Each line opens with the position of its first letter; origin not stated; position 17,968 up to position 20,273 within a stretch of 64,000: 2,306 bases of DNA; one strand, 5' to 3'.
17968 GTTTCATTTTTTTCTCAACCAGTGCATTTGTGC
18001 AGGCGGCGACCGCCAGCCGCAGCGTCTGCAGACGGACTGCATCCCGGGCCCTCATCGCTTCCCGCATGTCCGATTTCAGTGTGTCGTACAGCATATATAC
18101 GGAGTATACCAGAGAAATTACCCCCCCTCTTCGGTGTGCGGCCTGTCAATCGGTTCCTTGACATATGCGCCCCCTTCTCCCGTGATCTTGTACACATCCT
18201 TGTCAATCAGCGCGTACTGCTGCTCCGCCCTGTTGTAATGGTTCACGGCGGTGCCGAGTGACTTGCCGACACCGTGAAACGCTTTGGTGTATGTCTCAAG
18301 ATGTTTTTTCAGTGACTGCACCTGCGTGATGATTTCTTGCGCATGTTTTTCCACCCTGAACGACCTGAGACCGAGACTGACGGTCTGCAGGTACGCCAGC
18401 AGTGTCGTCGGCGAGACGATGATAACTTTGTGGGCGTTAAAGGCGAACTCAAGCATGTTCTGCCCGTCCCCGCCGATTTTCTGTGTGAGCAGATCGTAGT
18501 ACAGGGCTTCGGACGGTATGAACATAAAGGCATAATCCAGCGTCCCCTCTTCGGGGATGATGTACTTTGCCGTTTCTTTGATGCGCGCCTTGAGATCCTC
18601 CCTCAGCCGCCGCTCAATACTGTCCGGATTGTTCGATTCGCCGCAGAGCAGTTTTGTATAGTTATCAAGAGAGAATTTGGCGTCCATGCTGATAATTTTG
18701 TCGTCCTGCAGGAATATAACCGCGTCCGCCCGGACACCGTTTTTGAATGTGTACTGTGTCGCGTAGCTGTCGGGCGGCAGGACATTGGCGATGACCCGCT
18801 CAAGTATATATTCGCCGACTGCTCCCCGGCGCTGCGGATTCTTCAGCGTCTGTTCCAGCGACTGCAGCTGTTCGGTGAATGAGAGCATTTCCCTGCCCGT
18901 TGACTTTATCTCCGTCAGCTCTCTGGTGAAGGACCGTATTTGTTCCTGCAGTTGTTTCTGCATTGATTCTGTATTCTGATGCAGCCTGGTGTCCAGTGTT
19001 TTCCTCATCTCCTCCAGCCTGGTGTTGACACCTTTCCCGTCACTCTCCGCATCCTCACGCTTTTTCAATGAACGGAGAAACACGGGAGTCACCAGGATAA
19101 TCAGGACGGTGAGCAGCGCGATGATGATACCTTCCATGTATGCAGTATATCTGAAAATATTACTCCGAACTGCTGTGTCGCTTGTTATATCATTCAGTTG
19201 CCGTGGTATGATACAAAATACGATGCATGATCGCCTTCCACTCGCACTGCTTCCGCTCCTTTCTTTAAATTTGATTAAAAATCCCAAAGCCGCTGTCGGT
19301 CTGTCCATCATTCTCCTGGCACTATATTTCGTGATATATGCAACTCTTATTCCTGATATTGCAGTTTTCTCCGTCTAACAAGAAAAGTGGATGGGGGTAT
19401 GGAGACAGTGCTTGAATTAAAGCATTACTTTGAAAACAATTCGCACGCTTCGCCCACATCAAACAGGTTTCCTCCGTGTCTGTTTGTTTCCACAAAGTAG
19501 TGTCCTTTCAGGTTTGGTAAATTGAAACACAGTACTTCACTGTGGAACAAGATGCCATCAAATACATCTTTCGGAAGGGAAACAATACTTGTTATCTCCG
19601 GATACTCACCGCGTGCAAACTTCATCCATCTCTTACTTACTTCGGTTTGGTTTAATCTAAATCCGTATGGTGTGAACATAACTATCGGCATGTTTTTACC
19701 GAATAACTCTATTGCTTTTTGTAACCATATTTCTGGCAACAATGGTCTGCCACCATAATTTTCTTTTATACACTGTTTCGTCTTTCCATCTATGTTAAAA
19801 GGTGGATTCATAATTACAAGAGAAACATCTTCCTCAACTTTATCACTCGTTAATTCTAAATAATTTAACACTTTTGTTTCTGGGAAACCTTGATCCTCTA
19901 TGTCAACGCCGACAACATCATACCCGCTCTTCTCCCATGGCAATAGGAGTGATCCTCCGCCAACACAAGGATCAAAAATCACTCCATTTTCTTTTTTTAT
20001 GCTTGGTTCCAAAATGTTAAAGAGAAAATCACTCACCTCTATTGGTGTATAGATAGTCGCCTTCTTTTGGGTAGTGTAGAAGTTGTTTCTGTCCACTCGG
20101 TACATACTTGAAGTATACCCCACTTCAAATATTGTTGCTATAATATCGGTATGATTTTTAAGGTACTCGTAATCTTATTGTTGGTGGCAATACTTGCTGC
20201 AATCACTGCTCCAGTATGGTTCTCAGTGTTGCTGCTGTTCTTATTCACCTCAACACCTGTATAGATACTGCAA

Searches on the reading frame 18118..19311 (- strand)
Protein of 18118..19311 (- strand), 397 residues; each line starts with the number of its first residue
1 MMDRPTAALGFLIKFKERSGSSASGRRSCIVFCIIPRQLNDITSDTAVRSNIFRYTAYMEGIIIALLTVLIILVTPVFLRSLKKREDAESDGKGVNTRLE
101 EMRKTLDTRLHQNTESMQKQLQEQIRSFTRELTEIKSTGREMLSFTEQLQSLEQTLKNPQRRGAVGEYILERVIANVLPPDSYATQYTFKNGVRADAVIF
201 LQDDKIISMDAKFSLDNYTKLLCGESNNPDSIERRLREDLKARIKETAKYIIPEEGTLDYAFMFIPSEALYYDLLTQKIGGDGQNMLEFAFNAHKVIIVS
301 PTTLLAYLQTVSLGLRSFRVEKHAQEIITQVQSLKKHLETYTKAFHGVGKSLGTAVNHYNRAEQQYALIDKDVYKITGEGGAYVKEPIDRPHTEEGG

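Call 81: search_protein_families(library=pfam, proteins=[window:18118-19311:-], max_evalue=0.01)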
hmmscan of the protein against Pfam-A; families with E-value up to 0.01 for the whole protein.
window:18118-19311:- (397 aa): 2 families
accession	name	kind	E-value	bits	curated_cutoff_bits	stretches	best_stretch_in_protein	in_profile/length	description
PF02646.22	RmuC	-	1.2e-54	185.9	26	1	98-366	2-270/291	RmuC family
PF23067.1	MG280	-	0.0011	19.1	27.4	0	305-365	57-112/259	Uncharacterised protein MG280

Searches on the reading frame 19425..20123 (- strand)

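Call 81: search_protein_families(library=pfam, proteins=[window:19425-20123:-], max_evalue=0.01)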
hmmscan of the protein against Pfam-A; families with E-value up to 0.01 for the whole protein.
window:19425-20123:- (232 aa): 1 family
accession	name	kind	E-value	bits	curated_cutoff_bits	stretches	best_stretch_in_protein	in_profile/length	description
PF02384.22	N6_Mtase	-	2.3e-10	40.7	20.4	1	17-65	19-66/311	N-6 DNA Methylase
